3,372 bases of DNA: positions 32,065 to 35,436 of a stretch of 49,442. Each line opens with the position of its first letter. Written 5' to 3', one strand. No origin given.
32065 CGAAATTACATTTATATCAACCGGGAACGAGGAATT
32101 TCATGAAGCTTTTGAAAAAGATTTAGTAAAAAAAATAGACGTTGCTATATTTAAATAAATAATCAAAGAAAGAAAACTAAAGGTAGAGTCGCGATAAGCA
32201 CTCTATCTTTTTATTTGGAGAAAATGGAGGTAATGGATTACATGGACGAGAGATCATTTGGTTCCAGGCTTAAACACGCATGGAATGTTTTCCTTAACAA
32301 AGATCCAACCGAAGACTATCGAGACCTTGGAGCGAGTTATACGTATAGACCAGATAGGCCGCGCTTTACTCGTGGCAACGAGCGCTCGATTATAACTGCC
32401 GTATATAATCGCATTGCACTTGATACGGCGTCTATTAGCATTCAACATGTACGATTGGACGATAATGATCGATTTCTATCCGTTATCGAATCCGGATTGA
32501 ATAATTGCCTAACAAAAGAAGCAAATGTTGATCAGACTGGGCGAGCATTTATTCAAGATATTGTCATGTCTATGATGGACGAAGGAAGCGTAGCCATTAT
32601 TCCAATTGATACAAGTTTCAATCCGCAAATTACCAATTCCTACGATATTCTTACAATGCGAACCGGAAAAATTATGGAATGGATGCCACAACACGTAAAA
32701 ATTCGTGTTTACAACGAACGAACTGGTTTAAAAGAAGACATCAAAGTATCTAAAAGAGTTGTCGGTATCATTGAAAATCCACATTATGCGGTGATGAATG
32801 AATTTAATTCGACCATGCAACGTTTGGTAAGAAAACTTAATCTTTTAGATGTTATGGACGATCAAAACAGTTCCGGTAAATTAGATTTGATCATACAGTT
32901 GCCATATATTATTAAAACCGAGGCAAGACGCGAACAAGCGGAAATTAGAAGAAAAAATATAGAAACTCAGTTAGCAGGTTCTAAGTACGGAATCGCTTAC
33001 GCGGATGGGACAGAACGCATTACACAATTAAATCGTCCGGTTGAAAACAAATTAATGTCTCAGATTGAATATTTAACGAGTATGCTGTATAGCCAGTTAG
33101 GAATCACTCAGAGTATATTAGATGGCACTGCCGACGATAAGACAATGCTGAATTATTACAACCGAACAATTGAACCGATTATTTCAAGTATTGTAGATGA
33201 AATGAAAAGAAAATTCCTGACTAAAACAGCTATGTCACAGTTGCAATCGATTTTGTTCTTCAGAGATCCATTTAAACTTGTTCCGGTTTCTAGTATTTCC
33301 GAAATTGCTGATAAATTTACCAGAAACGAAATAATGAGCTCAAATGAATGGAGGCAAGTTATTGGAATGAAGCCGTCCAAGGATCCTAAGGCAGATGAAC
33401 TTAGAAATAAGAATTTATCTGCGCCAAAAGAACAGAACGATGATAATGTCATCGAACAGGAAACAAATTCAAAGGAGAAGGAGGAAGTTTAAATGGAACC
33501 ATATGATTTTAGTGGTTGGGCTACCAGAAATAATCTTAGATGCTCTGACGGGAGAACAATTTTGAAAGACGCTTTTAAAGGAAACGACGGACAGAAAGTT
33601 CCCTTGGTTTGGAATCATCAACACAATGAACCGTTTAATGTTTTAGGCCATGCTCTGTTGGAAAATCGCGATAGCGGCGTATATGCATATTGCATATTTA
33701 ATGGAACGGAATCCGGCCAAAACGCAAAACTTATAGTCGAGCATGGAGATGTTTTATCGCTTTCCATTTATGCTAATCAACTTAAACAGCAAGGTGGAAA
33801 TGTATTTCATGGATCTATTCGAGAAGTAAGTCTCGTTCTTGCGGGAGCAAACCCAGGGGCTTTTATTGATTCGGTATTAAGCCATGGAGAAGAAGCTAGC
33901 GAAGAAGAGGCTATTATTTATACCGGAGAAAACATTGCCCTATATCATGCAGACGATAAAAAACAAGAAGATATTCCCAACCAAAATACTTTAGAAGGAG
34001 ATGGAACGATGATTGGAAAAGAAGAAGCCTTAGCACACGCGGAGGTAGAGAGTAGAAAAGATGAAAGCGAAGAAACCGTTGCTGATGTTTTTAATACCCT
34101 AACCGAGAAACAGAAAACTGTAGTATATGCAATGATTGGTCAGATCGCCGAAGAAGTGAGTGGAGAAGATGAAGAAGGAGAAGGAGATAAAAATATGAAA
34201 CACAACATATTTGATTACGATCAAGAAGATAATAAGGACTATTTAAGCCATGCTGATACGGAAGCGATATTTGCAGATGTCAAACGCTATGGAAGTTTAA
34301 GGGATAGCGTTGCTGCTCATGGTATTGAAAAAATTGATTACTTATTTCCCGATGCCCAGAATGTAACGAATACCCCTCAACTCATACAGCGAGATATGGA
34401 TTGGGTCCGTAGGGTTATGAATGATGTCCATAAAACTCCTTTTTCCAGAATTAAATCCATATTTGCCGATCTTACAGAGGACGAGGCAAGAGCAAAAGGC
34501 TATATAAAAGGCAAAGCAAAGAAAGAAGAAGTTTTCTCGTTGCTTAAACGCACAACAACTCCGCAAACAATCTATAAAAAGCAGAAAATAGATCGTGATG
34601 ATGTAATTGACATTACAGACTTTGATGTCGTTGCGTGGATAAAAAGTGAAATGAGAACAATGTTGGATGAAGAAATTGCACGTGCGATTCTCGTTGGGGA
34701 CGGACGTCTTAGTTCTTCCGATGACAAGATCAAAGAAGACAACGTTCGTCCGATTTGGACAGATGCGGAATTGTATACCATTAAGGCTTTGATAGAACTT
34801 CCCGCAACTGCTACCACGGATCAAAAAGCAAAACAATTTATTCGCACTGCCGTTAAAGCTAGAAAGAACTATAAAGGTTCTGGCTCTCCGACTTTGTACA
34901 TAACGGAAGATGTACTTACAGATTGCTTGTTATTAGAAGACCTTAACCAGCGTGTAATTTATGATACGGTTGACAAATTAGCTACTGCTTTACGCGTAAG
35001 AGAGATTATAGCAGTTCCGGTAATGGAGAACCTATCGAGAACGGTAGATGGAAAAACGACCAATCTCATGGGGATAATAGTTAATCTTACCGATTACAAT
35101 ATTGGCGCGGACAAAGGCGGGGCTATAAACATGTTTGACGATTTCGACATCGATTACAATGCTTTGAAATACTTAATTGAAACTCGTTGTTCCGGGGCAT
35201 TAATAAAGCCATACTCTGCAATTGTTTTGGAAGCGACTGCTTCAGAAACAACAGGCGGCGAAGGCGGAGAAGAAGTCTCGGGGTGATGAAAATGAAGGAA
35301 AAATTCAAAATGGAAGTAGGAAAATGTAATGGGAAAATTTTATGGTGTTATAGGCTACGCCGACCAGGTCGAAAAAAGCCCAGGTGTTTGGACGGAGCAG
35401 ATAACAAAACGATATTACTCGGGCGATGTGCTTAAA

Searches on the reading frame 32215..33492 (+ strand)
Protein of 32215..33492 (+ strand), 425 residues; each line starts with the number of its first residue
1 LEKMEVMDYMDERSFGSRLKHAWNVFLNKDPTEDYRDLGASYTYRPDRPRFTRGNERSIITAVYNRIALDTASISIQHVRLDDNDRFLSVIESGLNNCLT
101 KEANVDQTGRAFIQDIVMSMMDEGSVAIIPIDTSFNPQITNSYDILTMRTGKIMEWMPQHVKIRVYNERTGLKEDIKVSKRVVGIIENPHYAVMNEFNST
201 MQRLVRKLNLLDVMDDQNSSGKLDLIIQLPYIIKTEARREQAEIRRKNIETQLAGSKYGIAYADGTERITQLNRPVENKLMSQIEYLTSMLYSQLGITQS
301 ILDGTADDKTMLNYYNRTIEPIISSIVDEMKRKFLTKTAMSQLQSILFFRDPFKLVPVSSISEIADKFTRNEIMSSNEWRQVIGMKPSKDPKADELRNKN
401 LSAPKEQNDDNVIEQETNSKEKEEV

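Call 19: search_protein_families(library=phrogs, proteins=[window:32215-33492:+], max_evalue=0.001)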
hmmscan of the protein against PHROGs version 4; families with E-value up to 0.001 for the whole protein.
window:32215-33492:+ (425 aa): 2 families
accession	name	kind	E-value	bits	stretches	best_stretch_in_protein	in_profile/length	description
phrog_12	-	head and packaging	1.7e-42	147.3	1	54-417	90-458/646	portal protein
phrog_5929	-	head and packaging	6.6e-07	29.9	1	310-419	108-216/228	portal protein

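Call 20: search_protein_families(library=pfam, proteins=[window:32215-33492:+], max_evalue=0.01)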
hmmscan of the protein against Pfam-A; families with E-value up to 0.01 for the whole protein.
window:32215-33492:+ (425 aa): 1 family
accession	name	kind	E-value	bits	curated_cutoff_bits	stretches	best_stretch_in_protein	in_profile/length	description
PF04860.17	Phage_portal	-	1.1e-14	54.8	39.1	1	60-382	3-319/321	Phage portal protein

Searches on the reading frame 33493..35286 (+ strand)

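Call 19: search_protein_families(library=phrogs, proteins=[window:33493-35286:+], max_evalue=0.001)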
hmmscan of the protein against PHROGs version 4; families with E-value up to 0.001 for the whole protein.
window:33493-35286:+ (597 aa): 4 families
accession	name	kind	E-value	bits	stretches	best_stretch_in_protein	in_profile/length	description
phrog_3270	-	head and packaging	4.3e-223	743.3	1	1-585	2-570/603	head maturation protease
phrog_3244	-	head and packaging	1.4e-05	26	1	31-213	66-258/326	head maturation protease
phrog_7080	-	head and packaging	2.6e-05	24.6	1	322-581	86-315/317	major head protein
phrog_10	-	head and packaging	0.00011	22.3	1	370-594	449-648/752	major head protein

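Call 20: search_protein_families(library=pfam, proteins=[window:33493-35286:+], max_evalue=0.01)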
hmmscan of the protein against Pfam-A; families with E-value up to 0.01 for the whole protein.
window:33493-35286:+ (597 aa): 1 family
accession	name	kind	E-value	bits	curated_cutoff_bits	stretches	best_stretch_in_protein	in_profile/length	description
PF05065.19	Phage_capsid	-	0.00063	19.7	24.2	1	327-578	40-277/280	Phage capsid family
